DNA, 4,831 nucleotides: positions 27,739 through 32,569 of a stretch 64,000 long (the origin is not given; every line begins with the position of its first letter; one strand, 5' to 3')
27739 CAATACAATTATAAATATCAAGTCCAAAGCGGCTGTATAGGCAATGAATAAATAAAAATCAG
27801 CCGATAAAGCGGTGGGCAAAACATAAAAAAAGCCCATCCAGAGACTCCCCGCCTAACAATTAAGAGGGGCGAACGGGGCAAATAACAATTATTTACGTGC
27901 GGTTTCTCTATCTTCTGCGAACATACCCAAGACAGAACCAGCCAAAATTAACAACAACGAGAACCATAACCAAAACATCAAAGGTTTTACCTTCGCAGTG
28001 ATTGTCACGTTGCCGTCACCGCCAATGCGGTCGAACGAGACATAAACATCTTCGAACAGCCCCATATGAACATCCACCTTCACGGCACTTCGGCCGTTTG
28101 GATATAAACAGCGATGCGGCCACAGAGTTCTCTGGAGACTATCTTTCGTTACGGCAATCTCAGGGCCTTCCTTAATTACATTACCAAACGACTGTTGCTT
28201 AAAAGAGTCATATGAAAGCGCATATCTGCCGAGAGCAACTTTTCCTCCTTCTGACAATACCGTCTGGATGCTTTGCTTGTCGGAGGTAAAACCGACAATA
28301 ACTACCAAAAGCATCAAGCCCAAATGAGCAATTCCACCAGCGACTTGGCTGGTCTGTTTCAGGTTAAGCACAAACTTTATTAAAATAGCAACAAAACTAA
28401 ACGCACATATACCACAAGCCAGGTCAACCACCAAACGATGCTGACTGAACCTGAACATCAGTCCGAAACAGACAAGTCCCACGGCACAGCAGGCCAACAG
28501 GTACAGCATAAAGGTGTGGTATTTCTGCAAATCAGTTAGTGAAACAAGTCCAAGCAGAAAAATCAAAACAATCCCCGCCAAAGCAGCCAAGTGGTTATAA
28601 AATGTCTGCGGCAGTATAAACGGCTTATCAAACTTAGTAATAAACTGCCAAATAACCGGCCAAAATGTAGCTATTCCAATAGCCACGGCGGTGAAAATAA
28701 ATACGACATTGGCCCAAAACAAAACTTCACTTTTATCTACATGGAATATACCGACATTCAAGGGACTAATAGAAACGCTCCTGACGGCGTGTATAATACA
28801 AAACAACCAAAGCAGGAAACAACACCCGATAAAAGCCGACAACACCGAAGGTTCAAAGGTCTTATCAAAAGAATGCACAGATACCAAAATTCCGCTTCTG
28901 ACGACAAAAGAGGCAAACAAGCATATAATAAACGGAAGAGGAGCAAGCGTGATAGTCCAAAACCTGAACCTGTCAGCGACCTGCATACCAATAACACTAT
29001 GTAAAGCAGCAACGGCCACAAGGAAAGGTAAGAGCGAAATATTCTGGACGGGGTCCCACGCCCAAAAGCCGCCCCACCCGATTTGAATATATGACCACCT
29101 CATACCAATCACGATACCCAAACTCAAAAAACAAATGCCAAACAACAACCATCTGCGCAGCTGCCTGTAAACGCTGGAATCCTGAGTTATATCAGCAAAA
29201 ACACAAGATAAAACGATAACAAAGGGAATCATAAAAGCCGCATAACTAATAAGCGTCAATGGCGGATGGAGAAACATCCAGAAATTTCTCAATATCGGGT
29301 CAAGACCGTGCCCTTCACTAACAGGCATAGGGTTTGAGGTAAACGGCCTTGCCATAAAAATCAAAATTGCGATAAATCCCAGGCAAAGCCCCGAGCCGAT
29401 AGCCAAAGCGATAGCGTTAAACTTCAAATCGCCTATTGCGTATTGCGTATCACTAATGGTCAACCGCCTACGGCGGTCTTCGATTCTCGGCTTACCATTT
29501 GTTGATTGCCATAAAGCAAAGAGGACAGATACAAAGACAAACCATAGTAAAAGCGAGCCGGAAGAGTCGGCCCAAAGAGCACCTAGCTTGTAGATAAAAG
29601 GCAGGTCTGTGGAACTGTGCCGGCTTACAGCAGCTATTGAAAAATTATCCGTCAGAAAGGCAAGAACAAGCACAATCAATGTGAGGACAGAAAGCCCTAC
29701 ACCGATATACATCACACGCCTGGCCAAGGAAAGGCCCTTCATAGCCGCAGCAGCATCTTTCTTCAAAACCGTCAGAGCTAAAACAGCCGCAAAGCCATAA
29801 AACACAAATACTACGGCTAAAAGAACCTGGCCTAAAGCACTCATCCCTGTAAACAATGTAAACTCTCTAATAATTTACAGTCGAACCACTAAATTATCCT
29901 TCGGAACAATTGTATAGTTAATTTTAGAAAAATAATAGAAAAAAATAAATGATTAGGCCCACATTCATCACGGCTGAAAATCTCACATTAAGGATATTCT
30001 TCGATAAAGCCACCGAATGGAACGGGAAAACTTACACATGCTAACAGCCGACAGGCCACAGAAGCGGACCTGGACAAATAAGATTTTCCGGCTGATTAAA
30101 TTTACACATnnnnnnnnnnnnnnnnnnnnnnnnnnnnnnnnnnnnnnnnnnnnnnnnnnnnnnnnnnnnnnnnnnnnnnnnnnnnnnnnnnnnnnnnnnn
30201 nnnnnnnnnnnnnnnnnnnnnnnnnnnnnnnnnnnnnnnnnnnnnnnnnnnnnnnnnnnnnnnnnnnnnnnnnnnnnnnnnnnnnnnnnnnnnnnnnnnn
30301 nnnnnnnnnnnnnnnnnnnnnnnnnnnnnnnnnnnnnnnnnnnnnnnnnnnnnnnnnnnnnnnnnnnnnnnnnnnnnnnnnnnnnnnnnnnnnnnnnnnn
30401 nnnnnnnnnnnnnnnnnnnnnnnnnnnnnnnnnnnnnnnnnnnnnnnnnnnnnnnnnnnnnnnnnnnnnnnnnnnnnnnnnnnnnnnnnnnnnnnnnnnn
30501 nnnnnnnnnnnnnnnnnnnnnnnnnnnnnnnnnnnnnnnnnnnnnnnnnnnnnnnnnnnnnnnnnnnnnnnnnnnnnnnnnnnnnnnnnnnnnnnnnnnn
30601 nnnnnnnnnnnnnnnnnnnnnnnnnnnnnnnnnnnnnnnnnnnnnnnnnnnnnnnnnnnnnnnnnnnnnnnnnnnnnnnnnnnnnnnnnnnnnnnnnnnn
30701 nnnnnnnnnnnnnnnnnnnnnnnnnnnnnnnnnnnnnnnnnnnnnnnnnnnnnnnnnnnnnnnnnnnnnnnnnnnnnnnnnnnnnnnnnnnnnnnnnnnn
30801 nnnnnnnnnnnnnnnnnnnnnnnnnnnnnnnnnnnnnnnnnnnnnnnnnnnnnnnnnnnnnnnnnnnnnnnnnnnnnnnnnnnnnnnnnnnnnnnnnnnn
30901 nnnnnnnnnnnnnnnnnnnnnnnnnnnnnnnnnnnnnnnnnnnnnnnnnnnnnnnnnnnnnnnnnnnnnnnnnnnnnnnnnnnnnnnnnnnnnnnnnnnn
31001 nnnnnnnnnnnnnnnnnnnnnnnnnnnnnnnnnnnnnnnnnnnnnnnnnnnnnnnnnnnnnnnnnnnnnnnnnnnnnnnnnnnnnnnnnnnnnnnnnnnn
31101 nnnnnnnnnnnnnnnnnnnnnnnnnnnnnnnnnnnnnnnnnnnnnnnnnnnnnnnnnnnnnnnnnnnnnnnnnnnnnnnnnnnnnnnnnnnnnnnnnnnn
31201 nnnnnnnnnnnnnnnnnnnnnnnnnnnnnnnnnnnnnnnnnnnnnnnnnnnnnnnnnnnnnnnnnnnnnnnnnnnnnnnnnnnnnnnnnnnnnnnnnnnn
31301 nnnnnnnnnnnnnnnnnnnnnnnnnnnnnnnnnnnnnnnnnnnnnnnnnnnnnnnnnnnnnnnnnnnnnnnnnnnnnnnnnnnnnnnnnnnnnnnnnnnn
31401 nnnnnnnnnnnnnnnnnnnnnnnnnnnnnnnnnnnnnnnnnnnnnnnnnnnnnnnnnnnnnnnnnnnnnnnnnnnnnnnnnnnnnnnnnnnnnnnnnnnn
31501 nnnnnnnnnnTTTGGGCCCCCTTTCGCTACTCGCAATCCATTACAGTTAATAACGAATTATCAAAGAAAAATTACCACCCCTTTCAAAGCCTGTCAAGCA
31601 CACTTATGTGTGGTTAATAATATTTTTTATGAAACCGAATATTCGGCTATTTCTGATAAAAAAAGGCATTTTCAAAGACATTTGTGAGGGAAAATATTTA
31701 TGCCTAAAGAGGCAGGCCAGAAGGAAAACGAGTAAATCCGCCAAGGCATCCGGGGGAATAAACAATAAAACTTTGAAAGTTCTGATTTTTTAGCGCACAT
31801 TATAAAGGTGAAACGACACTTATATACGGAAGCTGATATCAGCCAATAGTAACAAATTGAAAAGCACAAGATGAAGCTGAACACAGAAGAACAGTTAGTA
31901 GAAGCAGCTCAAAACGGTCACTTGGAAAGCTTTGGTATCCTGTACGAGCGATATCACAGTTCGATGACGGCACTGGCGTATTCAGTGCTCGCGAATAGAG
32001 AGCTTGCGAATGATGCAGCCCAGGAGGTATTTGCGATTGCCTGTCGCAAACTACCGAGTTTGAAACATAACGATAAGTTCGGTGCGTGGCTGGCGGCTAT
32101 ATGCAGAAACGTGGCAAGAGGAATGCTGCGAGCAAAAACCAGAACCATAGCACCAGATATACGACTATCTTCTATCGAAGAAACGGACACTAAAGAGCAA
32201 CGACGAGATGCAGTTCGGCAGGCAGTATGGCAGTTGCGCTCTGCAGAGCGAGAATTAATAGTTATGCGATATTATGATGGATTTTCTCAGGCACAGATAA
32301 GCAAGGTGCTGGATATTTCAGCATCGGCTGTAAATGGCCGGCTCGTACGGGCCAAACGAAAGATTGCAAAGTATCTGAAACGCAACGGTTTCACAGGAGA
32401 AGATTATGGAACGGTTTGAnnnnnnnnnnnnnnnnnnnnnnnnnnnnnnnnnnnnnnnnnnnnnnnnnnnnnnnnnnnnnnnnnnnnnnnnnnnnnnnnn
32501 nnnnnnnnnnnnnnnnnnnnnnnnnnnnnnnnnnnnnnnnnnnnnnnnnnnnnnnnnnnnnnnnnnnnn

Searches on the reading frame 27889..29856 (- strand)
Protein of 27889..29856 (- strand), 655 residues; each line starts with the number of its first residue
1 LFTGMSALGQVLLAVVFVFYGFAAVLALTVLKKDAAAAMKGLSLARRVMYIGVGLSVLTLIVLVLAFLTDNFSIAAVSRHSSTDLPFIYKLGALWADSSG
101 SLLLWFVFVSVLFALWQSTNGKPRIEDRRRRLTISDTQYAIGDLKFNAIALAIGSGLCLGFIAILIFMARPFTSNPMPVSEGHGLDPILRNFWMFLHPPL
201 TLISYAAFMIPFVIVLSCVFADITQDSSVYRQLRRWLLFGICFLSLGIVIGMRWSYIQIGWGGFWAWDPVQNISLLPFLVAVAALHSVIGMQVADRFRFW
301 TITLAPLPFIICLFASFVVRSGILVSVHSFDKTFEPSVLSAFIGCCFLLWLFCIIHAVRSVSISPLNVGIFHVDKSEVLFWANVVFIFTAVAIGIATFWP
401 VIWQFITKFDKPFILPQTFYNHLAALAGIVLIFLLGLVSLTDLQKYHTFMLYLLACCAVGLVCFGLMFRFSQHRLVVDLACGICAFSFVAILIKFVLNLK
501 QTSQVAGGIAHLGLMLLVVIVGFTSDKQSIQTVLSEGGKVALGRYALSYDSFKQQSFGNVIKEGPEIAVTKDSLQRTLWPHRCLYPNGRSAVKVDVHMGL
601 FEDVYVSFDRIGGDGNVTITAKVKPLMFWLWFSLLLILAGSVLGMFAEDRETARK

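Call 83: search_protein_families(library=pfam, proteins=[window:27889-29856:-], max_evalue=0.00001)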
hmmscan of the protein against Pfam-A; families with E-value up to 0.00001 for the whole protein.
window:27889-29856:- (655 aa): 2 families
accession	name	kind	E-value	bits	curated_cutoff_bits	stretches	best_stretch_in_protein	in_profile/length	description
PF01578.25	Cytochrom_C_asm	-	1.5e-28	100.3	29.9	1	143-321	30-206/212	Cytochrome C assembly protein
PF16327.10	CcmF_C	-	3.8e-18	66.2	28.7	1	357-645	16-320/323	Cytochrome c-type biogenesis protein CcmF C-terminal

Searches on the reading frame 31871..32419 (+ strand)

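Call 83: search_protein_families(library=pfam, proteins=[window:31871-32419:+], max_evalue=0.00001)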
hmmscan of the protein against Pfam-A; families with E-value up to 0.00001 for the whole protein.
window:31871-32419:+ (182 aa): 3 families
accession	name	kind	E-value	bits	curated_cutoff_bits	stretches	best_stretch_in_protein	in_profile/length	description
PF08281.18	Sigma70_r4_2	-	3.6e-13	49.4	25.7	1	113-165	2-54/54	Sigma-70, region 4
PF04542.20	Sigma70_r2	-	8.5e-12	45.1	24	1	24-92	1-71/71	Sigma-70 region 2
PF04545.22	Sigma70_r4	-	4.3e-09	36.2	24.1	1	121-165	4-48/50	Sigma-70, region 4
